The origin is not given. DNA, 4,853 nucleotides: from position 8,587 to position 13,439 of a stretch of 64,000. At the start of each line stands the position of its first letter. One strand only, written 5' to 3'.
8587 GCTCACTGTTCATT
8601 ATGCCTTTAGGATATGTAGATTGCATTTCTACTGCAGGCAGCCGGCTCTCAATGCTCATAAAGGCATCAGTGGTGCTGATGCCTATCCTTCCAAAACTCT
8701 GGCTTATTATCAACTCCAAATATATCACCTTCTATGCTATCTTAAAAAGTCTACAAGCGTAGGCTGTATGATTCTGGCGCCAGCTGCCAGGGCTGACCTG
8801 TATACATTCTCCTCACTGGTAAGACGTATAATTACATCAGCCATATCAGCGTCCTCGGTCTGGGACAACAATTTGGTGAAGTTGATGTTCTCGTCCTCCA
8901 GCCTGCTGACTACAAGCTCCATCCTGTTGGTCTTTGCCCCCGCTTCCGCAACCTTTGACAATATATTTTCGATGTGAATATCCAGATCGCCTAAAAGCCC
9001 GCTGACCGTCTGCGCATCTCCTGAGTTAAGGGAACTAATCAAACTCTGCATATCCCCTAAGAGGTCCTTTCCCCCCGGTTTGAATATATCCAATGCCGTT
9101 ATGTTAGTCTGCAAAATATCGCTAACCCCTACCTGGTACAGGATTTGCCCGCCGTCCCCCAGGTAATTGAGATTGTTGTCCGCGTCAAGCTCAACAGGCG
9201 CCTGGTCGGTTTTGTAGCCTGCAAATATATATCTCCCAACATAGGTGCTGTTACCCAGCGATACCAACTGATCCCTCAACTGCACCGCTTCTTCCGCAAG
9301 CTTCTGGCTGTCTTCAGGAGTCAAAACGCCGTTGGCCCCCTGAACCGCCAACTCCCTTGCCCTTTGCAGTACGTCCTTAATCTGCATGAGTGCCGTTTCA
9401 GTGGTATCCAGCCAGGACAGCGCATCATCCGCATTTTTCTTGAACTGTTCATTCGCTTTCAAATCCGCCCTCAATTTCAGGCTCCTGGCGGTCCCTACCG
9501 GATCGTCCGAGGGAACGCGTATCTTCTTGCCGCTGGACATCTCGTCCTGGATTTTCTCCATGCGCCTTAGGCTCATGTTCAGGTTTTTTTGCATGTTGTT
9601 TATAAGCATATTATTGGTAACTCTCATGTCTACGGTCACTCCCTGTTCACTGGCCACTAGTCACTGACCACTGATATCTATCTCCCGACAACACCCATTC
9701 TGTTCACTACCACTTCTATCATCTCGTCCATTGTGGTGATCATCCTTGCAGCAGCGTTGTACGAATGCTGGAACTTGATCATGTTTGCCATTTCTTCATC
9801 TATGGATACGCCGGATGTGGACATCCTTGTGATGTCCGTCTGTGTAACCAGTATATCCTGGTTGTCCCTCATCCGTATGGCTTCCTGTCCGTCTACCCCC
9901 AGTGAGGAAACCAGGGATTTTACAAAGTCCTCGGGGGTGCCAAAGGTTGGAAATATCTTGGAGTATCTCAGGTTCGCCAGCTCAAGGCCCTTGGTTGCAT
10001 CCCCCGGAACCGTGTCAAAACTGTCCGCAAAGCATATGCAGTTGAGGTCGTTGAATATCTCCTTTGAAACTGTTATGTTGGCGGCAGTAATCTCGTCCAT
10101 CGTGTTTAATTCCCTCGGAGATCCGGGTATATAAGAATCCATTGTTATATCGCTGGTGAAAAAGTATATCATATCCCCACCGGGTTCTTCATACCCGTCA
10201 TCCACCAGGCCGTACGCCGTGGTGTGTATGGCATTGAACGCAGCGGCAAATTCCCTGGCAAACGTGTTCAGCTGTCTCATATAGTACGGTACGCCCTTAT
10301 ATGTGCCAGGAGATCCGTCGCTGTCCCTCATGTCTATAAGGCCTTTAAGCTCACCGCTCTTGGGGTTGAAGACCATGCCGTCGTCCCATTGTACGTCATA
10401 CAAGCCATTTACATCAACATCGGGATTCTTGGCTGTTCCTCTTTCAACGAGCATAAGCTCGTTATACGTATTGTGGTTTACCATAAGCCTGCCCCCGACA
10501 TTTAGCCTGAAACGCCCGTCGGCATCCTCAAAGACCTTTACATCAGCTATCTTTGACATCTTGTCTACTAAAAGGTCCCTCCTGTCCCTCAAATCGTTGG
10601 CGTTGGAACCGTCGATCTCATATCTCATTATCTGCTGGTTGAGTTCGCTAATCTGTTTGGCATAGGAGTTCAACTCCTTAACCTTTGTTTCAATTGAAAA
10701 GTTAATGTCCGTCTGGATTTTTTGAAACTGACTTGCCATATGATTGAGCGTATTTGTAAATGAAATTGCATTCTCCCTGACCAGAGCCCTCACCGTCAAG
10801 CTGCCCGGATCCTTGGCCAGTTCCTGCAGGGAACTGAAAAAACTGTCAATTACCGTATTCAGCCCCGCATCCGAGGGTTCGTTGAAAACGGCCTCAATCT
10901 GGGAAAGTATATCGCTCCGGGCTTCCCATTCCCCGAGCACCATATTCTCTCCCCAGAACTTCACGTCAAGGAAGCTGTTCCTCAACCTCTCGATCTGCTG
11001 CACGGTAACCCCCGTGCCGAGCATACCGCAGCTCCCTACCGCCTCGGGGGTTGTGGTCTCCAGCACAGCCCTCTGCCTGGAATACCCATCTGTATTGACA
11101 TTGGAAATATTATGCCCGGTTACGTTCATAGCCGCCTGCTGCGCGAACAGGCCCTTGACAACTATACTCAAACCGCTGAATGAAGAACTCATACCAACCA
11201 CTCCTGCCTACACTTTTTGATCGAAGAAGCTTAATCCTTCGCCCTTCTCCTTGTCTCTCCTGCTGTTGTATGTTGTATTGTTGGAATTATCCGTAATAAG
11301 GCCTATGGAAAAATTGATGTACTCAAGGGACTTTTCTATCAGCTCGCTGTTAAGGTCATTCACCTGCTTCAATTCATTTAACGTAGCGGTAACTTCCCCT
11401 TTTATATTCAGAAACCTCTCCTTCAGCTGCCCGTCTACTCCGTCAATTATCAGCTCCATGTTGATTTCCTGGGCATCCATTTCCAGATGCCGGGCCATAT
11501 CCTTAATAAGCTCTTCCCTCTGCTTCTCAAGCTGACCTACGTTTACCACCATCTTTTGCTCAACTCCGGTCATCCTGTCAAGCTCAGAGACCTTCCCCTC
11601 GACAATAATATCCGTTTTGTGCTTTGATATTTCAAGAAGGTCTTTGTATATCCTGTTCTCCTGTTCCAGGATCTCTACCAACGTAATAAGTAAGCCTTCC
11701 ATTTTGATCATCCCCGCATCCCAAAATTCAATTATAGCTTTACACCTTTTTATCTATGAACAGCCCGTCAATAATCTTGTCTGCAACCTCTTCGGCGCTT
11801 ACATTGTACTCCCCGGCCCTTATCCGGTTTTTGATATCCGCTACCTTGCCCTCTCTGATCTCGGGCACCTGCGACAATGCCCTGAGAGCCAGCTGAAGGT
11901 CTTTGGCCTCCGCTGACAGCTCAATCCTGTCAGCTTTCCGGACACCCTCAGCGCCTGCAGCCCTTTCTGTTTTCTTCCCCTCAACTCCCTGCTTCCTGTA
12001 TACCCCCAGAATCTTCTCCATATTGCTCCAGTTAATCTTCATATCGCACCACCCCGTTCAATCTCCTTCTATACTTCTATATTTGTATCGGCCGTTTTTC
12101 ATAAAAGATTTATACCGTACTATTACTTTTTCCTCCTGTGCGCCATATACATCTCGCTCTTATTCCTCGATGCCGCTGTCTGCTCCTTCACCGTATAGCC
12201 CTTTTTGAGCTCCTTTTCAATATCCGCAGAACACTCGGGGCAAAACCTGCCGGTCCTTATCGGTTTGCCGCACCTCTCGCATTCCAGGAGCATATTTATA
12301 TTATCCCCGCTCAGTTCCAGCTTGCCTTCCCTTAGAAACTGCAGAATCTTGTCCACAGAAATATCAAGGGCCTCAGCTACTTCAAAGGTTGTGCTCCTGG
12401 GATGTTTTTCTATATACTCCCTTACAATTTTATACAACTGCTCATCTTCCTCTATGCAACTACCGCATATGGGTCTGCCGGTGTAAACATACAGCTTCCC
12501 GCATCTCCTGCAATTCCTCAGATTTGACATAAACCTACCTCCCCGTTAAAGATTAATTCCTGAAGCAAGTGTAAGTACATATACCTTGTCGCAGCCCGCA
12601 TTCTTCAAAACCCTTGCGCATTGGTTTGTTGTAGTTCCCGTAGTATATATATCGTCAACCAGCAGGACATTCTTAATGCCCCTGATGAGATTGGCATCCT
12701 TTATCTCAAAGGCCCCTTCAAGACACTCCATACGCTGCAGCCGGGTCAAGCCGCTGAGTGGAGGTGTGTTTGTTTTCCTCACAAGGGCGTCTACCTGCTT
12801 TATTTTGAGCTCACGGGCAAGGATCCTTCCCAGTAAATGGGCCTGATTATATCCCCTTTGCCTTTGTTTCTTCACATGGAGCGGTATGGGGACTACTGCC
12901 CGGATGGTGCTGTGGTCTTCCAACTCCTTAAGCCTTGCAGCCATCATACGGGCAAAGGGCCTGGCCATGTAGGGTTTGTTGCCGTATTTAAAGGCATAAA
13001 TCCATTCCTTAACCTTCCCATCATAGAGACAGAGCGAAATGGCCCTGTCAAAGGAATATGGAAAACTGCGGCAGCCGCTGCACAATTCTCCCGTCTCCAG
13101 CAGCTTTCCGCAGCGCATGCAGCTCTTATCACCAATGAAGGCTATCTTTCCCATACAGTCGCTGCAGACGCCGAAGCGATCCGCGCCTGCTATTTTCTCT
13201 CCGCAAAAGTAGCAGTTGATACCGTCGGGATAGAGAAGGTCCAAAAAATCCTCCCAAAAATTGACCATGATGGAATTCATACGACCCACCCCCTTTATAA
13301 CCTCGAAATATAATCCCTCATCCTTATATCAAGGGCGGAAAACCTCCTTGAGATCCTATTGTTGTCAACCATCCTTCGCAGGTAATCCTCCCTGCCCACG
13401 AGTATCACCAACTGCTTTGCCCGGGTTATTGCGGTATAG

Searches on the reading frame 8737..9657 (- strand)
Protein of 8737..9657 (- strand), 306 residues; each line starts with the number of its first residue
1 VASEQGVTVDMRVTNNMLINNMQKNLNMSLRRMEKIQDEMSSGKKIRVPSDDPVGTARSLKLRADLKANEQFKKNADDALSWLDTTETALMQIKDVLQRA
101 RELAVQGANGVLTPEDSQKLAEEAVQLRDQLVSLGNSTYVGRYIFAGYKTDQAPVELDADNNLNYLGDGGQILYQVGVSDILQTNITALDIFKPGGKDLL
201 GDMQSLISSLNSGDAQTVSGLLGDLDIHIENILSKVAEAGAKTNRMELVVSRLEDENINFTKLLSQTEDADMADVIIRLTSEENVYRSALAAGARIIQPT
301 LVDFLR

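Call 39: search_protein_families(library=pfam, proteins=[window:8737-9657:-])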
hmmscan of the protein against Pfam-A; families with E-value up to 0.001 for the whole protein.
window:8737-9657:- (306 aa): 2 families
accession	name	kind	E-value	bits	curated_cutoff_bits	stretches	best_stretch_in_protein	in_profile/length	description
PF00669.25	Flagellin_N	-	6.2e-31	107.7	26.6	1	14-150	2-139/139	Bacterial flagellin N-terminal helical region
PF00700.27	Flagellin_C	-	0.00011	22.9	23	1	226-298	5-77/86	Bacterial flagellin C-terminal helical region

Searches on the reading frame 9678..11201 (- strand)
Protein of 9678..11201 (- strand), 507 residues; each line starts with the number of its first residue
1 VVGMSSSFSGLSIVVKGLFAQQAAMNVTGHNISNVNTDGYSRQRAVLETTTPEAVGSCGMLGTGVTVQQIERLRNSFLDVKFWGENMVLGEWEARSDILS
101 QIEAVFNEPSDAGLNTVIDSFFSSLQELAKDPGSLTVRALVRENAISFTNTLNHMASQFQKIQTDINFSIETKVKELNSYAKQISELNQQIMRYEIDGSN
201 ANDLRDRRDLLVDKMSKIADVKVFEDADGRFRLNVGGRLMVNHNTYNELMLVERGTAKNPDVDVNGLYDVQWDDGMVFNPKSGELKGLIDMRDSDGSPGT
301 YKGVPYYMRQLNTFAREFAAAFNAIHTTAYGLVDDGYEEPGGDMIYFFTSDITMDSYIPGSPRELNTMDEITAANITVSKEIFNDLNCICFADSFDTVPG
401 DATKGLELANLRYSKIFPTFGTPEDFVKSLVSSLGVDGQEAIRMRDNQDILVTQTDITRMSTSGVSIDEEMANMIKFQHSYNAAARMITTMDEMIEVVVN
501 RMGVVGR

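Call 39: search_protein_families(library=pfam, proteins=[window:9678-11201:-])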
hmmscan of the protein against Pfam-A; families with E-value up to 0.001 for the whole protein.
window:9678-11201:- (507 aa): 3 families
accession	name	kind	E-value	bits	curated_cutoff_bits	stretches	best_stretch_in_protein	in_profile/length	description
PF22638.1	FlgK_D1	-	2.2e-58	198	28.6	1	99-343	1-231/233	Flagellar hook-associated protein FlgK helical domain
PF06429.18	Flg_bbr_C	-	1.9e-11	43.7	23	1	460-499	5-44/46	Flagellar basal body rod FlgEFG protein C-terminal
PF00460.25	Flg_bb_rod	-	5.1e-06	26.8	20.7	1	16-40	6-30/31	Flagella basal body rod protein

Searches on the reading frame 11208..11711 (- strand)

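Call 39: search_protein_families(library=pfam, proteins=[window:11208-11711:-])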
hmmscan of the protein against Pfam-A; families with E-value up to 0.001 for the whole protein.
window:11208-11711:- (167 aa): 1 family
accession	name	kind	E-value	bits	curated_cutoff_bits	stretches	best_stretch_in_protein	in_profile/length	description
PF05130.17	FlgN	-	2.6e-24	86.8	30.5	1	7-151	2-142/147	FlgN protein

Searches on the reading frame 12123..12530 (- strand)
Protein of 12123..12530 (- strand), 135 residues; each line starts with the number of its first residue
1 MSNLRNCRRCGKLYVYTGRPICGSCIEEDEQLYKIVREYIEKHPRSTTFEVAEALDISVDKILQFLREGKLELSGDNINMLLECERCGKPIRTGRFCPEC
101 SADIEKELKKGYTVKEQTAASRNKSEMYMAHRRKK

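Call 39: search_protein_families(library=pfam, proteins=[window:12123-12530:-])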
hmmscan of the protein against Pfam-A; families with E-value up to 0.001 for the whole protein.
window:12123-12530:- (135 aa): 2 families
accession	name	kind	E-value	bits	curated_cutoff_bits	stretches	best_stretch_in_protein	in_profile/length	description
PF01155.25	HypA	-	0.0004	20.8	28.9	0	70-111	59-102/112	Hydrogenase/urease nickel incorporation, metallochaperone, hypA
PF07191.17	Zn_ribbon_6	-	0.0009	19.6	25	0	82-106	17-41/67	Double zinc ribbon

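Call 52: search_protein_families(library=ncbifam, proteins=[window:12123-12530:-], max_evalue=0.01)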
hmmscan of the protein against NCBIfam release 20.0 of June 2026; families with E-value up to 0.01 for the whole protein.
window:12123-12530:- (135 aa): 2 families
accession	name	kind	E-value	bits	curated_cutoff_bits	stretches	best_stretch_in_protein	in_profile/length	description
TIGR03826.1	YvyF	hypoth_equivalog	7.4e-39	132.9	124.15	1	2-134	1-136/137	TIGR03826 family flagellar region protein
NF041795.1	Brz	equivalog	0.0018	18.6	100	1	97-127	8-38/60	transcriptional regulator Brz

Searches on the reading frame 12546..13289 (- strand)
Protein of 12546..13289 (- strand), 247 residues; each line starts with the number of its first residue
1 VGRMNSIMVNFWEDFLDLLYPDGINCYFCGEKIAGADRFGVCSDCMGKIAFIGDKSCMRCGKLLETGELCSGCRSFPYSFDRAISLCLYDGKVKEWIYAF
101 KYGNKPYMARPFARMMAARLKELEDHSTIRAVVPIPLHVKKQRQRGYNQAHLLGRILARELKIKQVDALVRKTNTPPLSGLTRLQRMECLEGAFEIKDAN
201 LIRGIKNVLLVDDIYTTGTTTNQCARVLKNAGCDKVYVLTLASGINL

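Call 39: search_protein_families(library=pfam, proteins=[window:12546-13289:-])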
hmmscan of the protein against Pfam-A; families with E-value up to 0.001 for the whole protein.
window:12546-13289:- (247 aa): 2 families
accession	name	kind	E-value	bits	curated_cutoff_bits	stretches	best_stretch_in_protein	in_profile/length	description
PF18912.6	DZR_2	-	2.4e-13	50.1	27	1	15-74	1-56/56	Double zinc ribbon domain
PF00156.33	Pribosyltran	-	1.2e-07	31.7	26.3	1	153-242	43-124/158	Phosphoribosyl transferase domain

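Call 52: search_protein_families(library=ncbifam, proteins=[window:12546-13289:-], max_evalue=0.01)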
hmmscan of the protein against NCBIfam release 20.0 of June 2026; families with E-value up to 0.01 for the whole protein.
window:12546-13289:- (247 aa): 18 families
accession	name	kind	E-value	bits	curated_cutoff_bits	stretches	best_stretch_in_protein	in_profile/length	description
TIGR00201.1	comF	subfamily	5e-30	104.8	233.55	1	57-242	1-189/190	ComF family protein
NF008616.0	PRK11595.1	equivalog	3.6e-28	98.6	304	1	25-241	7-223/227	DNA utilization protein GntX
NF002636.0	PRK02304.1-5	equivalog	5.7e-06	25.9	125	1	151-240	66-152/176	adenine phosphoribosyltransferase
TIGR01090.1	apt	equivalog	5.9e-06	26.5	185.85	1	151-238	58-142/169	adenine phosphoribosyltransferase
NF002095.0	PRK00934.1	equivalog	5.9e-06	25.6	296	1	195-240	195-240/287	ribose-phosphate diphosphokinase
TIGR01251.1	ribP_PPkin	subfamily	1.5e-05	24.1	113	1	206-240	211-245/309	ribose-phosphate diphosphokinase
NF002634.0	PRK02304.1-3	equivalog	0.00022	21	170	1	151-234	67-147/182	adenine phosphoribosyltransferase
NF002632.0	PRK02304.1-1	equivalog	0.00027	20.7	243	1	151-234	68-148/183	adenine phosphoribosyltransferase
NF002620.0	PRK02277.1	subfamily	0.00029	20.6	115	1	206-242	142-178/201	orotate phosphoribosyltransferase-like protein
NF005537.0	PRK07199.1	subfamily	0.00051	19.2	322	1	200-239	207-245/301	ribose-phosphate diphosphokinase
TIGR01367.1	pyrE_Therm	equivalog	0.00059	19.5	150.25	1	191-241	91-141/187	orotate phosphoribosyltransferase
NF005592.0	PRK07322.1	subfamily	0.0011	18.4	143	1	195-238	111-153/180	adenine phosphoribosyltransferase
NF002686.0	PRK02458.1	equivalog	0.002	17.7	506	1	206-239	219-252/323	ribose-phosphate diphosphokinase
TIGR00336.1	pyrE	equivalog_domain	0.0022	17.8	106.8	1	206-239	109-142/173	orotate phosphoribosyltransferase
NF002320.0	PRK01259.1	subfamily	0.0022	17.5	297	1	206-239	215-248/316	ribose-phosphate diphosphokinase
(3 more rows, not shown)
